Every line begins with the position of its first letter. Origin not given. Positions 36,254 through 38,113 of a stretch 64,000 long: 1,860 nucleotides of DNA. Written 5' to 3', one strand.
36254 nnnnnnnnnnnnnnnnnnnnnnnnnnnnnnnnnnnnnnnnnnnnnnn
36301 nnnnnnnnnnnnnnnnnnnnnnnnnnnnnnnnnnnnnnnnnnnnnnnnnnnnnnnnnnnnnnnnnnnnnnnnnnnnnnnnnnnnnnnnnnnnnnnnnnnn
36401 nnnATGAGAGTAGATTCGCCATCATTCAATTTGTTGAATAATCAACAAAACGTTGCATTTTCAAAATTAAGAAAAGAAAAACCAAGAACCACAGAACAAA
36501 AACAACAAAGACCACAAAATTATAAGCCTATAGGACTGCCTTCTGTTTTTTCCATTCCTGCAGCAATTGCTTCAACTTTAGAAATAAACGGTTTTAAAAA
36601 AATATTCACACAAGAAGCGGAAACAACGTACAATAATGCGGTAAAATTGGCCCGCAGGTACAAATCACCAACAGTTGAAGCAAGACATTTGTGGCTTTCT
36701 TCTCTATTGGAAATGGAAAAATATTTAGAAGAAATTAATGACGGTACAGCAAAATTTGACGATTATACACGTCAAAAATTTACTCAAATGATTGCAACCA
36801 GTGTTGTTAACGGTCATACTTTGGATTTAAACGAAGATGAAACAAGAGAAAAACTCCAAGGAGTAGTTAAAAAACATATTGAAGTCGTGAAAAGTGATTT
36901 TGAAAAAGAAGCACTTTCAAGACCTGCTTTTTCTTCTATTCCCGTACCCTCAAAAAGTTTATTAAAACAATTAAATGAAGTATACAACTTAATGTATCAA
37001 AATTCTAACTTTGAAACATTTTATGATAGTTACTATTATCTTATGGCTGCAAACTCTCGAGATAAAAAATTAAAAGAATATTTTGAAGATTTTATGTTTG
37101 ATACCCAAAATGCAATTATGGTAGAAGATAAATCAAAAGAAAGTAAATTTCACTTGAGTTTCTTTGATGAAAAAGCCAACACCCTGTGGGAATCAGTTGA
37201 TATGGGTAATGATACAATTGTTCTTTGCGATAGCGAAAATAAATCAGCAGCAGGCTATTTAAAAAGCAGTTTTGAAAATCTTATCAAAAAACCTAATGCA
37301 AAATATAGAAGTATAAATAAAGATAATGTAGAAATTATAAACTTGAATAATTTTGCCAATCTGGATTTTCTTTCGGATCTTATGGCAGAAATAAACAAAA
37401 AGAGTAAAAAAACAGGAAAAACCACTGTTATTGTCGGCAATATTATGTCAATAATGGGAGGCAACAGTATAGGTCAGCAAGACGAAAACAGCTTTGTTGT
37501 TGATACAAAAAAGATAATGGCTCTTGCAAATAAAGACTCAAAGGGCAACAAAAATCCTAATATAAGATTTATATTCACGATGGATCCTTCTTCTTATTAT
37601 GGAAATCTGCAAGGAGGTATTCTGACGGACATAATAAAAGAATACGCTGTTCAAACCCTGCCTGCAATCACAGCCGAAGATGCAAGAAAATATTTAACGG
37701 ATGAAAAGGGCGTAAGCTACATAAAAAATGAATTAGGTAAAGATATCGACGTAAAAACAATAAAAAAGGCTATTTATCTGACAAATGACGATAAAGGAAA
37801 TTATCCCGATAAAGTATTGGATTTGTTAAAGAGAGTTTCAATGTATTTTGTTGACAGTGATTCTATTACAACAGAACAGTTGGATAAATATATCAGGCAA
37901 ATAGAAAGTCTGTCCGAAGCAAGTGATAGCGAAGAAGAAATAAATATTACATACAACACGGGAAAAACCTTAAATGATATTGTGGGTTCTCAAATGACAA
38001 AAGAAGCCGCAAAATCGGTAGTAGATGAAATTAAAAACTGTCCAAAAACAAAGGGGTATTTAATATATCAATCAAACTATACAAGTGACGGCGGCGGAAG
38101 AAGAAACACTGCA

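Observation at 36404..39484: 1026-aa chimera: Clp-N-like domain plus two AAA+ modules with every ATPase motif ablated, fused to an apparently intact FtsH-type (M41) zinc protease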

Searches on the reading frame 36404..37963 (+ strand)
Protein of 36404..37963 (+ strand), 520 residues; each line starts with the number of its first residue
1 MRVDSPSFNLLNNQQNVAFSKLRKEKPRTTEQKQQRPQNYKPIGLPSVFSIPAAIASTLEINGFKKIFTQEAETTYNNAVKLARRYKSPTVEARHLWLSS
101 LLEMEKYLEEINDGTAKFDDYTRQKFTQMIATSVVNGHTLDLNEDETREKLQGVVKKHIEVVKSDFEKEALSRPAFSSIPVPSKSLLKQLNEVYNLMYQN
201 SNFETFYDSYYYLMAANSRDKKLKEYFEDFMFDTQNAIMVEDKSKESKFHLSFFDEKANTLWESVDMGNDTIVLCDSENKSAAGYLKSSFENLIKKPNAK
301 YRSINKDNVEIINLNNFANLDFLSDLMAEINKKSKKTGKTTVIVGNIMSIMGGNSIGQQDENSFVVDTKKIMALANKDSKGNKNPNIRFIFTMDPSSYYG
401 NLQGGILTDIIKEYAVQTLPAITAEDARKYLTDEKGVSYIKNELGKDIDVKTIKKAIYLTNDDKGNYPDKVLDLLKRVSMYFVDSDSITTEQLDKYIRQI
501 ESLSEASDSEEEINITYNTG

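Call 18: search_solved_structures(query=A2, max_evalue=10, show_alignments=3)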
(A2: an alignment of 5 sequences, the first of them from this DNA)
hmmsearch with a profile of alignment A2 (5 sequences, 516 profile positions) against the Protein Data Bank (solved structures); distinct sequences matched with E-value up to 10: 3.
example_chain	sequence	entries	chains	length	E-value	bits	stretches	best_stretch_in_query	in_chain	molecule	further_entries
9ns5_B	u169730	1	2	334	0.27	13.1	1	292-332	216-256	Golgi to ER traffic protein 4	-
5bwk_E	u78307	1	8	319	0.34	12.7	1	292-329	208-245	Golgi to ER traffic protein 4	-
9hnc_AAA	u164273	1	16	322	1.4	10.7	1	46-123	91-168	beta-aspartyl-peptidase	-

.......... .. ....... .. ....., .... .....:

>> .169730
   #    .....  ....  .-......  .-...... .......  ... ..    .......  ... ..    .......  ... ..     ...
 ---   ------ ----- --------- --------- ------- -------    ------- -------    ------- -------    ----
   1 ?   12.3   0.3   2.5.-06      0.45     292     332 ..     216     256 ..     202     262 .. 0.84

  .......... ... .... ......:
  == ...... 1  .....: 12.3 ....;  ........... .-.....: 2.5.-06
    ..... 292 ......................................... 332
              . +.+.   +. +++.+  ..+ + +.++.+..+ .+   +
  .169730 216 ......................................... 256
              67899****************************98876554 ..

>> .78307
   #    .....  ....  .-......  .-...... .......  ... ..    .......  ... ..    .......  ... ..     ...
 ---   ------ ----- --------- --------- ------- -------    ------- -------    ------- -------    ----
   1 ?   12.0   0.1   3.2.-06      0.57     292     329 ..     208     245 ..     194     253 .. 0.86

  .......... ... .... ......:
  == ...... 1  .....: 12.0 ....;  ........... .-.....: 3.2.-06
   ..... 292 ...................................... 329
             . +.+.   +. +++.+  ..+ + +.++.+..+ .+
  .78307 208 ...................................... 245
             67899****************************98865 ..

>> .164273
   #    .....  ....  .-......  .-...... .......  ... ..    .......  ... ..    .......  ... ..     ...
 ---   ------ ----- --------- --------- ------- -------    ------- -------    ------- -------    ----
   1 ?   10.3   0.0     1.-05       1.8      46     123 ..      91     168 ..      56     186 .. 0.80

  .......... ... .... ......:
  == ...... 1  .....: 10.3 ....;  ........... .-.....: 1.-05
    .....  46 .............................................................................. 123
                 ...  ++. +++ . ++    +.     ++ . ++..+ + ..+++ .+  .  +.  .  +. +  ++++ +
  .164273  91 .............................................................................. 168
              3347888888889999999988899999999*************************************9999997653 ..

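Call 27: search_protein_representatives(alignment_id=A2)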
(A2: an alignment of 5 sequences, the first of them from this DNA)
Query: 5 sequences, 516 profile positions. Proteins with E-value up to 0.001 (for the whole library): 70; up to 1e-10: 48; up to 1e-30: 26. The best 70 are listed.
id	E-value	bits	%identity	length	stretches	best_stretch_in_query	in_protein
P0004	9.1e-250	846.1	-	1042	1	1-516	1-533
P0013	2.3e-126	439.0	-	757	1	1-516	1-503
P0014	5.2e-115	401.5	-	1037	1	16-513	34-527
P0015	2.7e-94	333.2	-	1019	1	63-513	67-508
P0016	5.7e-92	325.5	-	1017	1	10-514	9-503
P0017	9.5e-87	308.3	-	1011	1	46-515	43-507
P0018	2.6e-85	303.5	-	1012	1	1-513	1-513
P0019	3.0e-78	280.2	-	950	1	23-512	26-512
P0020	1.5e-73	264.7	-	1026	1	37-514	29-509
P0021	7.7e-53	196.4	-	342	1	264-513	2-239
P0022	3.7e-45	171.0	-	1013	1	19-510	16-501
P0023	5.5e-44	167.2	-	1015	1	64-512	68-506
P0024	1.2e-43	166.1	-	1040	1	7-507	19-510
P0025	2.2e-40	155.3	-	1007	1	42-513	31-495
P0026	1.1e-39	152.9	-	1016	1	63-511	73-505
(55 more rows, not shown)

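Call 35: search_solved_structures(query=A3, max_evalue=10, show_alignments=2)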
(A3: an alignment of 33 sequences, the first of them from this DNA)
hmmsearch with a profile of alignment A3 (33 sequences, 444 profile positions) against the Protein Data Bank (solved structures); distinct sequences matched with E-value up to 10: 55.
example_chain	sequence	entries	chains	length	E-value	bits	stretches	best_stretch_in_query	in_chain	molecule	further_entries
3pxg_A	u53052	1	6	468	8e-07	31.8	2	8-44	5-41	Negative regulator of genetic competence ClpC/MecB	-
3j3t_A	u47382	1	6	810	3.1e-06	29.8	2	8-44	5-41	Negative regulator of genetic competence ClpC/MecB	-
3j3r_A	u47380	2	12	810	3.1e-06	29.8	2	8-44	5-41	Negative regulator of genetic competence ClpC/MecB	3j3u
7abr_A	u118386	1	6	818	3.2e-06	29.8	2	8-44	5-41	Negative regulator of genetic competence ClpC/MecB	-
3j3s_A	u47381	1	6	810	3.7e-06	29.6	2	8-44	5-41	Negative regulator of genetic competence ClpC/MecB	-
3pxi_A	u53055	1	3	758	5.1e-06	29.1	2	8-44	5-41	Negative regulator of genetic competence ClpC/MecB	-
6em9_A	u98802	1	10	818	9.9e-06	28.2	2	308-432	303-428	ATP-dependent Clp protease ATP-binding subunit ClpC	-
2k77_A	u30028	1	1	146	1.3e-05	27.8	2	8-45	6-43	Negative regulator of genetic competence clpC/mecB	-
2y1q_A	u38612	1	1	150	1.3e-05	27.7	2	8-45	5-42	NEGATIVE REGULATOR OF GENETIC COMPETENCE CLPC/MECB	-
8b3s_Z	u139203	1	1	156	1.4e-05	27.6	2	7-45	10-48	ATP-dependent Clp protease ATP-binding subunit ClpC / Negative regulator of tic competence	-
2y1r_A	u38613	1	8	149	1.5e-05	27.6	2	8-45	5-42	NEGATIVE REGULATOR OF GENETIC COMPETENCE CLPC/MECB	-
6em8_A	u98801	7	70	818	1.7e-05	27.4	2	308-432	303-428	ATP-dependent Clp protease ATP-binding subunit ClpC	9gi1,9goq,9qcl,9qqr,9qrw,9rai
5hbn_A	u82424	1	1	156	1.7e-05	27.4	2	8-45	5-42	Negative regulator of genetic competence ClpC/MecB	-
6emw_F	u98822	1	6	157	0.00012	24.6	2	9-44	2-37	ATP-dependent Clp protease ATP-binding subunit ClpC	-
8otk_A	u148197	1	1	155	0.00012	24.6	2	8-44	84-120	ATP-dependent Clp protease ATP-binding subunit ClpC / Negative regulator of tic competence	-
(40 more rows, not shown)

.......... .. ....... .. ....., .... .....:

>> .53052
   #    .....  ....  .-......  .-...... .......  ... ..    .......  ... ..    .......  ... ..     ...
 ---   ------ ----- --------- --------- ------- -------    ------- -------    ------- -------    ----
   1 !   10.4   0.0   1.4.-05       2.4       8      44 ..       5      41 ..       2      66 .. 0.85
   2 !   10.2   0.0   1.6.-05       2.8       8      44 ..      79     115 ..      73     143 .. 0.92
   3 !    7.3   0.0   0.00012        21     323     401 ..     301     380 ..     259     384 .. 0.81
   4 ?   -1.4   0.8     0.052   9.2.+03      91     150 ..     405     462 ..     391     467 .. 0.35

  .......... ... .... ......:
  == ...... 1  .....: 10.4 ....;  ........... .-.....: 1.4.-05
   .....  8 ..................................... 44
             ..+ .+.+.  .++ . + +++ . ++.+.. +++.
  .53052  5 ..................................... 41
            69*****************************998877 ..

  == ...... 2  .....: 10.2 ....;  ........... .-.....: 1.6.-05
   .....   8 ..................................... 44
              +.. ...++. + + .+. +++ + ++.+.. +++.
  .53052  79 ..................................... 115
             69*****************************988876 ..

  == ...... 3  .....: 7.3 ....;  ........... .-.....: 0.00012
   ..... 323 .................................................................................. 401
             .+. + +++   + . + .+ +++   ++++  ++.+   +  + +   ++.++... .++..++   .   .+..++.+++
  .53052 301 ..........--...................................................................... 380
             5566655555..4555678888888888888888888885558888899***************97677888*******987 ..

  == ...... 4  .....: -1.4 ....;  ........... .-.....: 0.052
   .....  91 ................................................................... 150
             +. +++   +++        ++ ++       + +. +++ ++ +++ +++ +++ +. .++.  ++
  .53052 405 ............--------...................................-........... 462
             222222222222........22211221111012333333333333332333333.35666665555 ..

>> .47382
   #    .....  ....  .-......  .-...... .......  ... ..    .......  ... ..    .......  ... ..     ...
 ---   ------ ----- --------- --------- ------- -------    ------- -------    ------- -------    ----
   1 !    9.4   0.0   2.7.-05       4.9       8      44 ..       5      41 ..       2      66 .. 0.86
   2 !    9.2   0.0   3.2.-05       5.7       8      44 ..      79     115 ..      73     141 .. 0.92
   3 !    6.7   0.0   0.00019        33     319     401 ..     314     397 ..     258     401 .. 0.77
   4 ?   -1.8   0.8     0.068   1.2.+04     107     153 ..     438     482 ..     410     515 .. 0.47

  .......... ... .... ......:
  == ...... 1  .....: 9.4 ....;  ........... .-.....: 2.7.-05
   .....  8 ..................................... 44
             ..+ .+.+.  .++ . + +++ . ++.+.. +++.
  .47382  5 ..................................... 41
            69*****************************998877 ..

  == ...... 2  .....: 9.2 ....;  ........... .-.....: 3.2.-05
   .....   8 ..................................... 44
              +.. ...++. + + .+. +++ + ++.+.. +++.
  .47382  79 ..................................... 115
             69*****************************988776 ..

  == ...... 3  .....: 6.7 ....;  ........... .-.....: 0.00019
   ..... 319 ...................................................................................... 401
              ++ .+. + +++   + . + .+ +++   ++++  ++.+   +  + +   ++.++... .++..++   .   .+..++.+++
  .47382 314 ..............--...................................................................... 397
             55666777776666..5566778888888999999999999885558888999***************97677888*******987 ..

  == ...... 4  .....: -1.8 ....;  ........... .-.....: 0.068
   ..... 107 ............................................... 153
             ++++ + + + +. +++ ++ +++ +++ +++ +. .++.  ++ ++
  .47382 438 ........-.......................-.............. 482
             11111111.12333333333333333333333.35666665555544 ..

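Call 39: predict_structure(alignment_id=A3)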
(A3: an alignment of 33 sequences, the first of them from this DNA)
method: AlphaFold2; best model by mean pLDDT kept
length: 461 residues; sequences in the alignment: 33
mean_pLDDT: 88.8   pTM: 0.84
mean pLDDT of the five models: 88.8, 88.3, 87.7, 87.1, 86.6
residues with pLDDT >= 90: 302; 70-90: 125; 50-70: 23; < 50: 11
segments of 3 or more residues with pLDDT < 50: 450-455, 457-461
pLDDT, mean of each block of 10 residues (from residue 1): 94 97 96 97 97 93 89 82 92 97 96 87 95 92 90 94 96 95 69 87 94 90 87 83 87 93 92 89 94 71 70 87 90 93 87 93 90 92 93 96 90 94 93 94 65 45 36
secondary structure, 60 per line:
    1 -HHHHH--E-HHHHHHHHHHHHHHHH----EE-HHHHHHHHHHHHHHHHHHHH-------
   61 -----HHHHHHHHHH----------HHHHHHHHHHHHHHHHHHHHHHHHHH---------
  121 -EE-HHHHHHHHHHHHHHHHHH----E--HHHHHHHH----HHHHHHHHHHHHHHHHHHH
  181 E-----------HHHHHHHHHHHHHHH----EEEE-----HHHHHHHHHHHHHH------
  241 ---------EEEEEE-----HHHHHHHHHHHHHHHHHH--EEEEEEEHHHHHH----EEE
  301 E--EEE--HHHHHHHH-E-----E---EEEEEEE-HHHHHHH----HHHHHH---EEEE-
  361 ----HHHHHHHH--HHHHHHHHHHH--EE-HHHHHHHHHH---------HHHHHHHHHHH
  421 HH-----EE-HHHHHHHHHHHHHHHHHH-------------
elements in order: H2-6 H11-26 H34-53 H66-75 H86-111 H125-142 H150-157 H162-180 H193-207 E212-215 H221-234 E250-255 H261-278 E281-287 H288-293 E298-301 E304-306 H309-316 E328-334 H336-342 H347-352 E356-359 H365-372 H375-385 H391-400 H410-422 H431-448

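Call 42: fold_search(model_id=the predicted structure, library=pdb)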
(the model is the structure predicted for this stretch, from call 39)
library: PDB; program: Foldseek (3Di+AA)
matches with E <= 10: 930; with E <= 0.001: 143
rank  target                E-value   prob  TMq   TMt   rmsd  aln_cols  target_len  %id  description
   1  9a66_A                1.8e-10  1.00  0.36  0.21  20.1       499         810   11  Integrative model of CLPC-CLPP by crosslinking MS and deep learning (released 2024-09-18)
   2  9rai_d                8.2e-10  1.00  0.37  0.24  19.0       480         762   10  Structure of the S.aureus MecA/ClpC/ClpP degradation system (released 2025-09-10)
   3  1ksf                  1.2e-09  1.00  0.38  0.26  22.7       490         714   12  Crystal Structure of ClpA, an HSP100 chaperone and regulator of ClpAP protease: Structural basis of differences in Funct (released 2002-09-27)
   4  1r6b                  3.4e-09  1.00  0.37  0.26  23.3       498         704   12  High resolution crystal structure of ClpA (released 2004-08-24)
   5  5vy9_C                4.4e-09  1.00  0.45  0.31  12.4       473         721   11  S. cerevisiae Hsp104:casein complex, Middle Domain Conformation (released 2017-07-19)
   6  6azy                  7.9e-09  1.00  0.33  0.20  20.2       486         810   14  Crystal structure of Hsp104 R328M/R757M mutant from Calcarisporiella thermophila (released 2018-10-03)
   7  9rai_e                1.0e-08  1.00  0.37  0.24  19.2       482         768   11  Structure of the S.aureus MecA/ClpC/ClpP degradation system (released 2025-09-10)
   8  6n8t_D                1.2e-08  1.00  0.45  0.30  12.7       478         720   12  Hsp104DWB closed conformation (released 2019-01-02)
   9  9rai_c                1.4e-08  1.00  0.37  0.23  20.1       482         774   10  Structure of the S.aureus MecA/ClpC/ClpP degradation system (released 2025-09-10)
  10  9rai_f                2.8e-07  1.00  0.36  0.23  19.5       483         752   11  Structure of the S.aureus MecA/ClpC/ClpP degradation system (released 2025-09-10)
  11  3pxg_C                5.3e-07  1.00  0.32  0.33  18.1       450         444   11  Structure of MecA121 and ClpC1-485 complex (released 2011-03-16)
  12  3pxg_A                5.3e-07  1.00  0.32  0.33  21.6       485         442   10  Structure of MecA121 and ClpC1-485 complex (released 2011-03-16)
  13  3j3s_A                5.9e-07  1.00  0.34  0.21  22.8       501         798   10  Structural dynamics of the MecA-ClpC complex revealed by cryo-EM (released 2013-05-15)
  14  8xoo_O                7.7e-07  1.00  0.42  0.34   4.7       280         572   10  Cryo-EM structure of the ClpC1:ClpP1P2 degradation complex in Streptomyces hawaiiensis (released 2024-03-27)
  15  3pxi_A                1.1e-06  1.00  0.32  0.22  19.6       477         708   10  Structure of MecA108:ClpC (released 2011-03-16)
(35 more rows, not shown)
